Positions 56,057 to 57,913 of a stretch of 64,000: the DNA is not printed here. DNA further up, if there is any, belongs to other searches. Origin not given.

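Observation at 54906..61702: AraC-linked locus encoding three secreted proteins, two without recognisable families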

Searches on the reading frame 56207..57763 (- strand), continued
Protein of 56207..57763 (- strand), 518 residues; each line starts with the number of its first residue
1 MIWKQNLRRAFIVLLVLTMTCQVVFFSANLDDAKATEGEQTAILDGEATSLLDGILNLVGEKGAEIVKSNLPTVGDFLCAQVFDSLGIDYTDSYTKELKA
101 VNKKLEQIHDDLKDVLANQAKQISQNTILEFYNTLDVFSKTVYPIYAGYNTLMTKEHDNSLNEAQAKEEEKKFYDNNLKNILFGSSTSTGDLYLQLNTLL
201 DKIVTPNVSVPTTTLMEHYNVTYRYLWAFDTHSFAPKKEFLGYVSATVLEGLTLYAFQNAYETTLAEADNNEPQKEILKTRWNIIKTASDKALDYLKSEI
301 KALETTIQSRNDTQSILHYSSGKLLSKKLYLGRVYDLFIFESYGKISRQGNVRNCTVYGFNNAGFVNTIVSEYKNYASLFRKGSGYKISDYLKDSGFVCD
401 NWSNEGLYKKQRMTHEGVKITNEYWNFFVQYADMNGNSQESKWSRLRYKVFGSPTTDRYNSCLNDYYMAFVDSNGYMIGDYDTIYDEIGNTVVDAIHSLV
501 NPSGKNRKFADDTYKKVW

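Call 88: list_cluster_members(proteins=[window:56210-57763:-, P0030, P0103, window:60842-61699:+])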
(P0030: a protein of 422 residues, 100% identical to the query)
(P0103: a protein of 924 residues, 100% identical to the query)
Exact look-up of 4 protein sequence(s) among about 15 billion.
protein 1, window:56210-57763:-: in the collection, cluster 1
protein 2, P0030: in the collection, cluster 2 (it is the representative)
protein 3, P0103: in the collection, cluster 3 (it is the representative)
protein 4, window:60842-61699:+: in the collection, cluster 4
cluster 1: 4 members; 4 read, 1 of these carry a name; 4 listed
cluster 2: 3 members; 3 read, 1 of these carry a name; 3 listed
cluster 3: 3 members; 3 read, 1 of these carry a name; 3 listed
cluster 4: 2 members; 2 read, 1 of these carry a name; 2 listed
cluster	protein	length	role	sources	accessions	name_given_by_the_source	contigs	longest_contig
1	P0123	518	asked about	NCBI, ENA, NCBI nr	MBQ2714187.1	MAG: hypothetical protein IJF76_00960 [Clostridia bacterium] | hypothetical protein [Clostridia bacterium]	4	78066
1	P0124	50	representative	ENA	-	-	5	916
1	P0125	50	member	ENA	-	-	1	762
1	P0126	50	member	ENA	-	-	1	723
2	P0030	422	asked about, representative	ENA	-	-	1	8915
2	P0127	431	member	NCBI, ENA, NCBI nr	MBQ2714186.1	MAG: hypothetical protein IJF76_00955 [Clostridia bacterium] | hypothetical protein [Clostridia bacterium]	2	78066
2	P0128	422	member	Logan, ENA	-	-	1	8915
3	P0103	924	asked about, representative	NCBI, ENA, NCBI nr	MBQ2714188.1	MAG: metallophosphoesterase [Clostridia bacterium] | metallophosphoesterase [Clostridia bacterium]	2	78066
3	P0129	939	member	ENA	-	-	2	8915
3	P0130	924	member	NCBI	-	-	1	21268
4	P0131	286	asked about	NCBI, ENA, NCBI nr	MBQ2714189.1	MAG: helix-turn-helix domain-containing protein [Clostridia bacterium] | helix-turn-helix domain-containing protein [Clostridia bacterium]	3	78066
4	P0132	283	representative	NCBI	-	-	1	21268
